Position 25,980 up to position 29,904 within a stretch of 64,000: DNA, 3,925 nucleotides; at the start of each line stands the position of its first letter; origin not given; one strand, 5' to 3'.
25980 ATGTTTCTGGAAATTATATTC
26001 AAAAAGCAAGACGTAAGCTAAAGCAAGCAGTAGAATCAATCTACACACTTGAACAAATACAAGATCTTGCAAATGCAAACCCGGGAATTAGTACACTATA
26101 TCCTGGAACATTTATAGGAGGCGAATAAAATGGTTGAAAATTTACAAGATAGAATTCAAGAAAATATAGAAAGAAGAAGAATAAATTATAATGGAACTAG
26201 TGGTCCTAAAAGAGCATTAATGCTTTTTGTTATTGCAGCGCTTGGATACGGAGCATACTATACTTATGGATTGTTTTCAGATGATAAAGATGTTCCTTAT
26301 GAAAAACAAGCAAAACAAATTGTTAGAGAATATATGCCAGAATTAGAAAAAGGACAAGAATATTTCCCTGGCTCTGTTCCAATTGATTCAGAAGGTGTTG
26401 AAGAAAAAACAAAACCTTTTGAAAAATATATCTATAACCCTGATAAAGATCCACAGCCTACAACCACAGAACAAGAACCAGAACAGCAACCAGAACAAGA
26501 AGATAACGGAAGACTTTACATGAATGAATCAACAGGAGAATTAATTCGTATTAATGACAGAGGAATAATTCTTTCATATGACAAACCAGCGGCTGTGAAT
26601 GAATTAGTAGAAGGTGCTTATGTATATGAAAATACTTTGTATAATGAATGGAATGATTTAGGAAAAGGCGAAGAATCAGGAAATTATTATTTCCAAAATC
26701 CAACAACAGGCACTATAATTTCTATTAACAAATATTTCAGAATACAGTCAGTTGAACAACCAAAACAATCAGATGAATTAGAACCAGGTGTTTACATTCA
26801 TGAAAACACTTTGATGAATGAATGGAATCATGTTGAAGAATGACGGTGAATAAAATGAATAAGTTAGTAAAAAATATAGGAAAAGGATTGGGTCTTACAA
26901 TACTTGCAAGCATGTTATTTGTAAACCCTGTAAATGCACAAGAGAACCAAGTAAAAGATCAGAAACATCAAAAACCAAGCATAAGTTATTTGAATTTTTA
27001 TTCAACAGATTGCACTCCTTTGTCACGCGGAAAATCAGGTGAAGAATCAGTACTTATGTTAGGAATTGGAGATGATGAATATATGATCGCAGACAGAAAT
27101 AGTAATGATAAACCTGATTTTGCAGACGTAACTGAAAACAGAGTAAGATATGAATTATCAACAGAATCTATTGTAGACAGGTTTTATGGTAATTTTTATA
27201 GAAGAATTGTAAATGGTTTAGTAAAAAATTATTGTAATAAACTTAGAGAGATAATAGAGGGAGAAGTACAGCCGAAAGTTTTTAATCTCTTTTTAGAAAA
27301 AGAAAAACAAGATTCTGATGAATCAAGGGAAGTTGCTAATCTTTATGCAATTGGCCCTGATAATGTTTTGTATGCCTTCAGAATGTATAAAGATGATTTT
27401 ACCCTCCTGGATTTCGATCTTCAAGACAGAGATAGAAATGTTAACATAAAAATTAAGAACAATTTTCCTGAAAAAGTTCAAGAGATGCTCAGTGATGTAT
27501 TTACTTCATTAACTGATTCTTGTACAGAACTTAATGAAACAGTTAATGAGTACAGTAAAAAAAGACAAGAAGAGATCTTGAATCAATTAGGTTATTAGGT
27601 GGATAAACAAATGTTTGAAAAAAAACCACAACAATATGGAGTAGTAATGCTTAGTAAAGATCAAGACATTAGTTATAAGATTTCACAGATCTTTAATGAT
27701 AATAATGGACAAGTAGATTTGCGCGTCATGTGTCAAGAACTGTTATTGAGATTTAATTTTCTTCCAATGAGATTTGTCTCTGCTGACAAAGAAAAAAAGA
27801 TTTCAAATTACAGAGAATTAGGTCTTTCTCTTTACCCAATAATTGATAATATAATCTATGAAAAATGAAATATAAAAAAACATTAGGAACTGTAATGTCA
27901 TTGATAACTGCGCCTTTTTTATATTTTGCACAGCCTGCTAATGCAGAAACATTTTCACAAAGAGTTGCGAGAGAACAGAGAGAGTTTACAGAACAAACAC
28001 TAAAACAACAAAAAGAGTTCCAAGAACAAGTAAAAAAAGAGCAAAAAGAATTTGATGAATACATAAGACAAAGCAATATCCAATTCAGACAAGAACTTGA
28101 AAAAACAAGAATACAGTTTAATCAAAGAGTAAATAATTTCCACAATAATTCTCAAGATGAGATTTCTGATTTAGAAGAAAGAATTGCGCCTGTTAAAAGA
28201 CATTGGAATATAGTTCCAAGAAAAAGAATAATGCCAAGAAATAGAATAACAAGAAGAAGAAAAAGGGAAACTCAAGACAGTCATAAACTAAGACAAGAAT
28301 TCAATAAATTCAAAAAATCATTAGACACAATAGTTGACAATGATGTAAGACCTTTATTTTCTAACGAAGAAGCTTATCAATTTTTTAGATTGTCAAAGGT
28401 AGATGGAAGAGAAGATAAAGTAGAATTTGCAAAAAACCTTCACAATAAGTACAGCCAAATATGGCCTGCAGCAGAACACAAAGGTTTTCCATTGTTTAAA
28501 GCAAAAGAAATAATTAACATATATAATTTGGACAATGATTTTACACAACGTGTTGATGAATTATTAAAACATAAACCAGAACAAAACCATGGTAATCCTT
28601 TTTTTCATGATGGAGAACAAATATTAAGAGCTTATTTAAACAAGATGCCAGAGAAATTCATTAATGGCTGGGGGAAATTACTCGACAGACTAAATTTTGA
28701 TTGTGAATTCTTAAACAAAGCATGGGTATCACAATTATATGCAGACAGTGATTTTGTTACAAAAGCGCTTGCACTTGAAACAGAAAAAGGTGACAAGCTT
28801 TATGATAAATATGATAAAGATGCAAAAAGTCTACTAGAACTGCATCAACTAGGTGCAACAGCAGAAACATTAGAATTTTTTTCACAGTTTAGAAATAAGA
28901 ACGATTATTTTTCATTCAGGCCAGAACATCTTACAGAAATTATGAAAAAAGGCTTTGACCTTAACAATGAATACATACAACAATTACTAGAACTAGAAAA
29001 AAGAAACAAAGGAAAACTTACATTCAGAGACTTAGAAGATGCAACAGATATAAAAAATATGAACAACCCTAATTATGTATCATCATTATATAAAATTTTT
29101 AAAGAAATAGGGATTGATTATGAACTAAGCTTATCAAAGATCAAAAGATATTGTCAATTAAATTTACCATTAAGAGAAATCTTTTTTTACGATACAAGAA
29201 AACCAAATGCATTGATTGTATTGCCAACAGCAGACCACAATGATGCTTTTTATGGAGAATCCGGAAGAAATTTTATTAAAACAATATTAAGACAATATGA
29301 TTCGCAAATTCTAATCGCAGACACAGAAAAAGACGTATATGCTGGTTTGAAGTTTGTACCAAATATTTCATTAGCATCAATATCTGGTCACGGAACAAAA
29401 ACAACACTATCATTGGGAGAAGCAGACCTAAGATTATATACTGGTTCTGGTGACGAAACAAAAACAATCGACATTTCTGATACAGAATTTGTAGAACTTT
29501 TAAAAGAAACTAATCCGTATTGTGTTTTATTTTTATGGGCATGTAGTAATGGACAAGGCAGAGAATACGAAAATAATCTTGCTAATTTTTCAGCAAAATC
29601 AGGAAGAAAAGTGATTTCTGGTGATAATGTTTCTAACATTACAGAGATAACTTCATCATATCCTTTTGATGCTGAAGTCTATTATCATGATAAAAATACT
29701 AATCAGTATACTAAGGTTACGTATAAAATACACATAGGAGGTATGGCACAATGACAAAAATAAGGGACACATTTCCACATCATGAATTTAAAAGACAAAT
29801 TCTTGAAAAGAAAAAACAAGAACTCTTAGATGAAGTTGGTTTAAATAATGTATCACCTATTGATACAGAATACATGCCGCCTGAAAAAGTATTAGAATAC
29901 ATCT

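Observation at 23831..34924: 11-kb co-directional array of ~20 small secreted or membrane hypothetical proteins with stereotyped translational-coupling junctions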

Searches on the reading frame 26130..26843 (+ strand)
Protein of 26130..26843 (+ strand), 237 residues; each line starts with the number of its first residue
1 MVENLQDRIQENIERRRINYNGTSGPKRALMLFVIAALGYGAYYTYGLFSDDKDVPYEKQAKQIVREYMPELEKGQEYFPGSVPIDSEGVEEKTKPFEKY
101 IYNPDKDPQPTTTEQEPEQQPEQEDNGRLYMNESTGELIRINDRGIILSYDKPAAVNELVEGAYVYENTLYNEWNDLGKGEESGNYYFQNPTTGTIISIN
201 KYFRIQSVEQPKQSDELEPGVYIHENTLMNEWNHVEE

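Call 5: search_protein_families(library=pfam, max_evalue=0.1, proteins=[window:26130-26843:+])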
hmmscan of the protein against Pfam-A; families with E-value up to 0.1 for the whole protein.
window:26130-26843:+ (237 aa): 2 families
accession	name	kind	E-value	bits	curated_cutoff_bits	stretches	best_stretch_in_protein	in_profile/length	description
PF22433.2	MtxA_IG-like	-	0.0048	17.2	26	1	40-90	21-71/83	Magnetotaxis protein MtxA, Immunoglobulin-like domain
PF05894.18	Podovirus_Gp16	-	0.034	14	25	1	28-101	16-87/331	Podovirus DNA encapsidation protein (Gp16)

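Call 20: search_protein_families(library=phrogs, max_evalue=0.01, proteins=[window:26130-26843:+])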
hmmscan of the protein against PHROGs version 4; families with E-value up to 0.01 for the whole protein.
window:26130-26843:+ (237 aa): 0 families

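Call 70: find_related_loci(query=window:26130-26843:+, collection=viral_contigs, flank=10000)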
Query window:26130-26843:+ (237 aa) in viral_contigs; peptide patterns used: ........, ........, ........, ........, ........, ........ (x = any residue, [..] = any of these).
3 stretches matched a pattern, but none encodes a relative of the query by tblastn (E <= 1e-3).

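Call 101: search_protein_families(library=padloc, max_evalue=0.01, proteins=[window:26130-26843:+])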
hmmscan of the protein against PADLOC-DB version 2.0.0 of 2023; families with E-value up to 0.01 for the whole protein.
window:26130-26843:+ (237 aa): 0 families

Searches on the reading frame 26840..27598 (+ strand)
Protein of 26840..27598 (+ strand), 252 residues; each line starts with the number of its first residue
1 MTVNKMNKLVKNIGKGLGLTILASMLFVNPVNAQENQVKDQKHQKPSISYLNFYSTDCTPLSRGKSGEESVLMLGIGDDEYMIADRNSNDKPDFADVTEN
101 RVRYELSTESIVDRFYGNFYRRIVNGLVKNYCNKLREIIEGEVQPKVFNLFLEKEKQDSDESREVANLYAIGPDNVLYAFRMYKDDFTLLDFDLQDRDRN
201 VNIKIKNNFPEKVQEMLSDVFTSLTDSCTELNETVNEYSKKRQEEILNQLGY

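Call 5: search_protein_families(library=pfam, max_evalue=0.1, proteins=[window:26840-27598:+])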
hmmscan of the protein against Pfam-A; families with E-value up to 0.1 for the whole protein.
window:26840-27598:+ (252 aa): 2 families
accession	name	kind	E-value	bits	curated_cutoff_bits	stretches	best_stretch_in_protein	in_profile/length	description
PF02970.22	TBCA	-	0.029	15.1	30.3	1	200-245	44-90/99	Tubulin binding cofactor A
PF19677.4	DUF6179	-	0.034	13.8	25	0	133-250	168-257/272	Family of unknown function (DUF6179)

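Call 20: search_protein_families(library=phrogs, max_evalue=0.01, proteins=[window:26840-27598:+])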
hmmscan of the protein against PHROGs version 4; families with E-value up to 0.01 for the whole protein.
window:26840-27598:+ (252 aa): 0 families

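Call 101: search_protein_families(library=padloc, max_evalue=0.01, proteins=[window:26840-27598:+])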
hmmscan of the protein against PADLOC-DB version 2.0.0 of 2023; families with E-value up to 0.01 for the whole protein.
window:26840-27598:+ (252 aa): 0 families

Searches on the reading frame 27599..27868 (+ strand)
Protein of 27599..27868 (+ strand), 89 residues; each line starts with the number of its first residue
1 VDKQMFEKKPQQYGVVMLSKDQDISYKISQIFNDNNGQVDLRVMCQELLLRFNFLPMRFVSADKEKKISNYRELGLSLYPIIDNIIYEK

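Call 5: search_protein_families(library=pfam, max_evalue=0.1, proteins=[window:27599-27868:+])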
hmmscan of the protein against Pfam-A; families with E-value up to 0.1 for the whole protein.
window:27599-27868:+ (89 aa): 1 family
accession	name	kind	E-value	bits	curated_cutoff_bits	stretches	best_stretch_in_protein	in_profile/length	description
PF04200.17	Lipoprotein_17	-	0.061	14.1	22.4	1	19-44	40-65/84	Lipoprotein associated domain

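Call 20: search_protein_families(library=phrogs, max_evalue=0.01, proteins=[window:27599-27868:+])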
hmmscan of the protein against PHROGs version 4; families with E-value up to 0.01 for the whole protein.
window:27599-27868:+ (89 aa): 0 families

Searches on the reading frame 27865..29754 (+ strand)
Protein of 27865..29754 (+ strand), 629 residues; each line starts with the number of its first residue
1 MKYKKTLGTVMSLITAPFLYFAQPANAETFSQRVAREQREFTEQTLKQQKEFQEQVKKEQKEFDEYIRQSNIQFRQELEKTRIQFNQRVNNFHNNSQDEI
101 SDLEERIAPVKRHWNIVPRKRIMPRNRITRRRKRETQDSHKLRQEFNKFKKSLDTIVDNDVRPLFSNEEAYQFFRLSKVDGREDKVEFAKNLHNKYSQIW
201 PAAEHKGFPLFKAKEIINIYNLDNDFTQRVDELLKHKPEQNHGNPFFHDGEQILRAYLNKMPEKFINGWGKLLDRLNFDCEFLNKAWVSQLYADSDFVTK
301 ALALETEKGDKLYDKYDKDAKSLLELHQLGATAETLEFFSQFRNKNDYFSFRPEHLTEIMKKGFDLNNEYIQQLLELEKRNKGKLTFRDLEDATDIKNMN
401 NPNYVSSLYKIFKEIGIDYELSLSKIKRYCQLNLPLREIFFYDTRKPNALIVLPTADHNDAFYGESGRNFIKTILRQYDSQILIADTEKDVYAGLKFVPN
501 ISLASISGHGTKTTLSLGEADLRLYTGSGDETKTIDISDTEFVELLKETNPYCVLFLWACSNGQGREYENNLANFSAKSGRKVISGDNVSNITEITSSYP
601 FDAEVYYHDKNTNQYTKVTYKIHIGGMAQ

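Call 5: search_protein_families(library=pfam, max_evalue=0.1, proteins=[window:27865-29754:+])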
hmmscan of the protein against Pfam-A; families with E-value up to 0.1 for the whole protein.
window:27865-29754:+ (629 aa): 3 families
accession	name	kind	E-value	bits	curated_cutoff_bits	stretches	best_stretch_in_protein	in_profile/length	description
PF16231.10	DUF4890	-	0.03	15.3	29.7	1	351-400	14-64/109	Domain of unknown function (DUF4890)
PF20667.3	Sec10_N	-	0.041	14.4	27.4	0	43-121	9-86/118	Exocyst complex component Sec10, N-terminal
PF18255.9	SAM_DprA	-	0.089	13.3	26.2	0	366-399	14-47/62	DNA processing protein A sterile alpha motif domain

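Call 13: find_encoding_contigs(protein=window:27865-29754:+, flank=10000, max_places=6)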
Protein window:27865-29754:+ (629 aa): 6 contigs read that carry it; 3 places shown.
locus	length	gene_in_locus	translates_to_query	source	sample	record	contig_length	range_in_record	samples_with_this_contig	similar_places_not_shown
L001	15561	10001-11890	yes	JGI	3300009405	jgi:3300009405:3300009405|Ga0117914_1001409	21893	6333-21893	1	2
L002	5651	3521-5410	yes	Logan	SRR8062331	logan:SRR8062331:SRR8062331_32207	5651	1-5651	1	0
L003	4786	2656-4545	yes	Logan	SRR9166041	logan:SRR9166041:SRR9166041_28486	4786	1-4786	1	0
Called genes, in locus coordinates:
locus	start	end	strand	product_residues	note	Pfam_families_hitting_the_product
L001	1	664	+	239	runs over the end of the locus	-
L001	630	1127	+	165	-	-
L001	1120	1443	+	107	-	-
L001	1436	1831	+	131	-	-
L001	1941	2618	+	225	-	-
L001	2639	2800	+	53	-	-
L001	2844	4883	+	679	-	PF00069:Pkinase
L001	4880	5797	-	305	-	PF04014:MazE_antitoxin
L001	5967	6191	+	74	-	-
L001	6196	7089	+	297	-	-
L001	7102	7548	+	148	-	-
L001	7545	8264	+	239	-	-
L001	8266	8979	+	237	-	-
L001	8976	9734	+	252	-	-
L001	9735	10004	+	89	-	-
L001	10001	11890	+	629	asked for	-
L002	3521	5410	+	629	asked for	-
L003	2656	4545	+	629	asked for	-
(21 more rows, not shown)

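Call 14: find_homologous_proteins(query=window:27865-29754:+)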
Query window:27865-29754:+ (629 aa): 1 proteins with E <= 0.001 among 8000 candidates.
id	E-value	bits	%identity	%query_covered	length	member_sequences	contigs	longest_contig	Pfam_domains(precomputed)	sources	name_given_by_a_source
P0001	0.0e+0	1428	100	100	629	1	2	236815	-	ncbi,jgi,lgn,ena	-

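Call 20: search_protein_families(library=phrogs, max_evalue=0.01, proteins=[window:27865-29754:+])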
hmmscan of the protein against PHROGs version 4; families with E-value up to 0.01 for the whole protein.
window:27865-29754:+ (629 aa): 0 families

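Call 29: search_solved_structures(query=window:27865-29754:+, max_evalue=10)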
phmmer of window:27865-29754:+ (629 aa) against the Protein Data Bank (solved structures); distinct sequences matched with E-value up to 10: 12.
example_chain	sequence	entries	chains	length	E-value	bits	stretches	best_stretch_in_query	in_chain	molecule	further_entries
1x27_A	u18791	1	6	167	0.12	13.9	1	167-281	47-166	Proto-oncogene tyrosine-protein kinase LCK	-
1lck_A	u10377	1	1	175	0.14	13.7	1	167-281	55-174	P56==LCK== TYROSINE KINASE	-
4d8k_A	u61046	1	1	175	0.14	13.7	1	167-281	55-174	Tyrosine-protein kinase Lck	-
5mtm_A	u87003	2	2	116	0.17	13.4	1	177-281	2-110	Tyrosine-protein kinase Lck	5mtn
7tod_A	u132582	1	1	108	0.22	13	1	358-448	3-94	Subversion of eukaryotic traffic protein A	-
8fni_9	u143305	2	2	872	0.31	12.5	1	222-373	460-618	RNA-editing substrate-binding complex protein 9 (RESC9)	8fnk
1lcj_A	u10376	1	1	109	0.61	11.6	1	186-281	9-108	P56==LCK== TYROSINE KINASE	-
1bhf_A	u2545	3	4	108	0.63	11.5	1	187-281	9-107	T-LYMPHOCYTE-SPECIFIC PROTEIN TYROSINE KINASE P56LCK | Tyrosine-protein kinase Lck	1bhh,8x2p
7x2j_B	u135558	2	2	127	0.71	11.4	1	577-622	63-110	Nb70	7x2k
1lkk_A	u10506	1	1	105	0.77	11.3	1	188-281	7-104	HUMAN P56 TYROSINE KINASE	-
1lkl_A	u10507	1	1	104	0.82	11.2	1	188-281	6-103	HUMAN P56 TYROSINE KINASE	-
1bhh_B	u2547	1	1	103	0.99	10.9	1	188-281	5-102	P56 LCK TYROSINE KINASE SH2 DOMAIN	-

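Call 100: search_protein_families(library=ncbifam, max_evalue=0.01, proteins=[window:27865-29754:+])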
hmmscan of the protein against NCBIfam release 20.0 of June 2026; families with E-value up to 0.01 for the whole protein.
window:27865-29754:+ (629 aa): 0 families

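Call 101: search_protein_families(library=padloc, max_evalue=0.01, proteins=[window:27865-29754:+])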
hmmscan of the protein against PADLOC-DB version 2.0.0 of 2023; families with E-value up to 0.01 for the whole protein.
window:27865-29754:+ (629 aa): 1 family
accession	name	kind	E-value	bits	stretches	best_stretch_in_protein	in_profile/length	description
PDLC03771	RT_UG32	-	0.0029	14.3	1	27-72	125-169/521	DRT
